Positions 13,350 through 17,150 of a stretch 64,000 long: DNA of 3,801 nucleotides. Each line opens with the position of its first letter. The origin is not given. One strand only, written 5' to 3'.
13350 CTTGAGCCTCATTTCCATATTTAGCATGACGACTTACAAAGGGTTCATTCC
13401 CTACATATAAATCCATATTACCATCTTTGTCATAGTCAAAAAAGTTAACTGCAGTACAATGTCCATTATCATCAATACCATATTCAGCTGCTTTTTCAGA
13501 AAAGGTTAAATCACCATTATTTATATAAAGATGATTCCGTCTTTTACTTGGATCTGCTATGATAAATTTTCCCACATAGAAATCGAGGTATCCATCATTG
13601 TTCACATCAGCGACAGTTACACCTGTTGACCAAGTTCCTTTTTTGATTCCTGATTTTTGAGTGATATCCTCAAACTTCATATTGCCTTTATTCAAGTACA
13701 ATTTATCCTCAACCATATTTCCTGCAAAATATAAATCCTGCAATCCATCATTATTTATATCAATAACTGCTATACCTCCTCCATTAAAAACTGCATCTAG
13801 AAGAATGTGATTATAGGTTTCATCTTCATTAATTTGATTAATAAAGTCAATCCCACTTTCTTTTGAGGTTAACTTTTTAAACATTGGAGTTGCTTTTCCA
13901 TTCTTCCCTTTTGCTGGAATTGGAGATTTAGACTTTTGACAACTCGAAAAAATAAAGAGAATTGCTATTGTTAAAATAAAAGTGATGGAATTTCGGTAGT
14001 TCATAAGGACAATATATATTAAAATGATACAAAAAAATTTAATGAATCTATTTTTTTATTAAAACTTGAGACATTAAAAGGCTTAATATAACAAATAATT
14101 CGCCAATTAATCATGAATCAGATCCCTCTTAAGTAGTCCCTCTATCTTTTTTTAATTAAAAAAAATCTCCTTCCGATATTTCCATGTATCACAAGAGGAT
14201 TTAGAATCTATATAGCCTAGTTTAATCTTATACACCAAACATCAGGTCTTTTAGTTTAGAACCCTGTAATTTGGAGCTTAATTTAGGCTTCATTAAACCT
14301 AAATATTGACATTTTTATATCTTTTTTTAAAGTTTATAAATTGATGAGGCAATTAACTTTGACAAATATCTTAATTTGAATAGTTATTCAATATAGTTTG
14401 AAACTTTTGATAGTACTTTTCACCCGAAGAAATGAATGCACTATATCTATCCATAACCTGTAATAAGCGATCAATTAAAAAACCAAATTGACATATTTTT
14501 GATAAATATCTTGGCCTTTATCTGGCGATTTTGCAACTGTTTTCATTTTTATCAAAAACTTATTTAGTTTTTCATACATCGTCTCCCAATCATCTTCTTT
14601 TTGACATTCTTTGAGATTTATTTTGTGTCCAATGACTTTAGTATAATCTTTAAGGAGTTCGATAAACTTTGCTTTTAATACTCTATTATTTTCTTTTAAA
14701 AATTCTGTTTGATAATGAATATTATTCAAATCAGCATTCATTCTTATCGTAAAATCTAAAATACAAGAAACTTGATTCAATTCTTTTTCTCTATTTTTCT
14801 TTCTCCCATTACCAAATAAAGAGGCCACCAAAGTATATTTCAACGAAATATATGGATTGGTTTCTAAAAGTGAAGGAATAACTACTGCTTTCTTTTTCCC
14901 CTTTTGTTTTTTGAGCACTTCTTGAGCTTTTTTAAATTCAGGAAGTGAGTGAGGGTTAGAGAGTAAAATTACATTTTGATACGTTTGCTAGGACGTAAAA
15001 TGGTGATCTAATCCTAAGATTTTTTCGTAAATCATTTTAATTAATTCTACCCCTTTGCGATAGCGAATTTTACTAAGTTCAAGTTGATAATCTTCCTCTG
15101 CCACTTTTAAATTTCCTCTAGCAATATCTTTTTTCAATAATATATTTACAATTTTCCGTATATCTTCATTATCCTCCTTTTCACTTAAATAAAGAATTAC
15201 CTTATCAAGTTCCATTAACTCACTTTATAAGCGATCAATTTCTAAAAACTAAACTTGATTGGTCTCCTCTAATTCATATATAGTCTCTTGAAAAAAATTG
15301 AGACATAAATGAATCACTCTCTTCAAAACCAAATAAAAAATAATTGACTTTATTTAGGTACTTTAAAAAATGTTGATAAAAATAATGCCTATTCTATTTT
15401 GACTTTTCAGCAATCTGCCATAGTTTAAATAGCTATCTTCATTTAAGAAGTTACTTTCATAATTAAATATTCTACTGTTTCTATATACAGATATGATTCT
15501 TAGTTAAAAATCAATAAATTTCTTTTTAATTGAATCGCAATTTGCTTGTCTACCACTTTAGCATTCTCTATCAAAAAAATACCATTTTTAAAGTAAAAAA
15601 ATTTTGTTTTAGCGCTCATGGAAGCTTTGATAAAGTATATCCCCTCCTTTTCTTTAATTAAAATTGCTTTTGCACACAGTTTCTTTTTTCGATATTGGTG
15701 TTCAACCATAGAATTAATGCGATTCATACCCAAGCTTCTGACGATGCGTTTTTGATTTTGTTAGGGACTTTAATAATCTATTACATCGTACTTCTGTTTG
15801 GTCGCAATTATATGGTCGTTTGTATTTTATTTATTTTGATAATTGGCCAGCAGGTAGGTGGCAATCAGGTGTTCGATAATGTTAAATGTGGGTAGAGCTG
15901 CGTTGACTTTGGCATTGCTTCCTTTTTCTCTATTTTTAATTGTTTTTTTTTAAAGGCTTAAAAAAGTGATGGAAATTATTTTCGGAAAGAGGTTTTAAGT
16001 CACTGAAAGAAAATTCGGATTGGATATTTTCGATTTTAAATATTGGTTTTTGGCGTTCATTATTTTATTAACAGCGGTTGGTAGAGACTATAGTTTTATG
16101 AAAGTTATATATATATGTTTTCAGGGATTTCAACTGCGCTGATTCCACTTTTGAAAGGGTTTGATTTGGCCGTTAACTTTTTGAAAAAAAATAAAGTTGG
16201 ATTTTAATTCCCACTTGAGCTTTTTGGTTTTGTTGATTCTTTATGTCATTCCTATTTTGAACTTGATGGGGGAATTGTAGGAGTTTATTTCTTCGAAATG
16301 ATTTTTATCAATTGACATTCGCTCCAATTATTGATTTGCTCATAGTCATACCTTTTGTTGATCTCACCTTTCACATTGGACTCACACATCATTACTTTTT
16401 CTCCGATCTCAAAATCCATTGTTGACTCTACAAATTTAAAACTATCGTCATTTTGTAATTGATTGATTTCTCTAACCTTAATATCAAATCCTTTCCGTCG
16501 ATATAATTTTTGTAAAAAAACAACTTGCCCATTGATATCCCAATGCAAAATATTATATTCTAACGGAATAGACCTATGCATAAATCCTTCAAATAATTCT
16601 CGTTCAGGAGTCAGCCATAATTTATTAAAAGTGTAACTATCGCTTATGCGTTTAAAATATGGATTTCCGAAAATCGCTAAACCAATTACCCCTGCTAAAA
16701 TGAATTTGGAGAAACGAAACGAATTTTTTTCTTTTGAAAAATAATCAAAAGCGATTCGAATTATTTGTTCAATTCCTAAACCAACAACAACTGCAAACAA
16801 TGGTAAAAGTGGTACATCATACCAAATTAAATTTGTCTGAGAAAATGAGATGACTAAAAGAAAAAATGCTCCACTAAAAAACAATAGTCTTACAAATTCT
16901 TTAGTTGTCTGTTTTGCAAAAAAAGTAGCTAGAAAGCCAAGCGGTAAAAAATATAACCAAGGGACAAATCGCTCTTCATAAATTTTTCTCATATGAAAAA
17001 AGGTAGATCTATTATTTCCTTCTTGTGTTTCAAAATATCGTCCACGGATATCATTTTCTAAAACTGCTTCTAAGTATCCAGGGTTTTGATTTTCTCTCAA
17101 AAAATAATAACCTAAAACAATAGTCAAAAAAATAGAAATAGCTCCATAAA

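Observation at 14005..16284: A 2.3-kb AT-rich, gene-poor islet with an amber-interrupted orphan ORF bracketed by 14-bp direct repeats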

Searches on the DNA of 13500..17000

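Call 6: search_rna_families(source=window, start=13500, end=17000, threshold=evalue, max_evalue=1)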
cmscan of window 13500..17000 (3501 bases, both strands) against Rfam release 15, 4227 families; matches with E-value up to 1: 3.
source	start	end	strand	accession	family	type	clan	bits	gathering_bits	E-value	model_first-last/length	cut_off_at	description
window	15386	15421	-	RF02914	DUF805b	Cis-reg;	CL00115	24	35.6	0.0011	1-35/35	no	DUF805b RNA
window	16489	16574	+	RF03476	mir-7360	Gene; miRNA;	-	22.4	47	0.71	1-59/59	no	mir-7360 microRNA precursor family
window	13752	13830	+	RF02288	TtnuCD11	Gene; snRNA; snoRNA; CD-box;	-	18.1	70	0.7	1-74/74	no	Tetrahymena snoRNA TtnuCD11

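Call 41: search_rna_families(source=window, start=15300, end=15500, threshold=evalue, max_evalue=1, show_alignments=2)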
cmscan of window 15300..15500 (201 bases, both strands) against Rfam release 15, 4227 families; matches with E-value up to 1: 1.
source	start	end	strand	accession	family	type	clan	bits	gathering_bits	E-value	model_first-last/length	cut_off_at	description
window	15386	15421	-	RF02914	DUF805b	Cis-reg;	CL00115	24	35.6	6.2e-05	1-35/35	no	DUF805b RNA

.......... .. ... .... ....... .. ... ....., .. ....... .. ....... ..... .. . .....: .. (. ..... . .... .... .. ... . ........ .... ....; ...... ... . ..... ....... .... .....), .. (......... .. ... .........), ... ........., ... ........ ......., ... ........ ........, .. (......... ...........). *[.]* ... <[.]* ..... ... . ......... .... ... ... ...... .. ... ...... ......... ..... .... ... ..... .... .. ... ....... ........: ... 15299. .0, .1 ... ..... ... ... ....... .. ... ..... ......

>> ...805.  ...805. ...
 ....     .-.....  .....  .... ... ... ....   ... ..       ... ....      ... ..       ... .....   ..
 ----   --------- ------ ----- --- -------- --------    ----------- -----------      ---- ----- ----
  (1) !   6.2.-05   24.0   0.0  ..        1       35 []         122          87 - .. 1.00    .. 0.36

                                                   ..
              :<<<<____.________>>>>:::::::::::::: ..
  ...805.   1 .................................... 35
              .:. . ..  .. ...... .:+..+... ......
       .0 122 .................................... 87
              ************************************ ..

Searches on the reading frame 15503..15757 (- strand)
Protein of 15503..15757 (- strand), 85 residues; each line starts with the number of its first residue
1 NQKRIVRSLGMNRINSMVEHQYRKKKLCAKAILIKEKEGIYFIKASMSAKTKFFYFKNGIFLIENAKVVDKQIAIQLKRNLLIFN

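Call 31: find_homologous_proteins(query=window:15503-15757:-, max_evalue=0.01)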
Query seq(85 aa) (85 aa): 1 proteins with E <= 0.01 among 1 candidates.
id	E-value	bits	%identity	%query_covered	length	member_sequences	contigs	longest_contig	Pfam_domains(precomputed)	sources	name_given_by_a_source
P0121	8.7e-39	148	99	88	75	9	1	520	-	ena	-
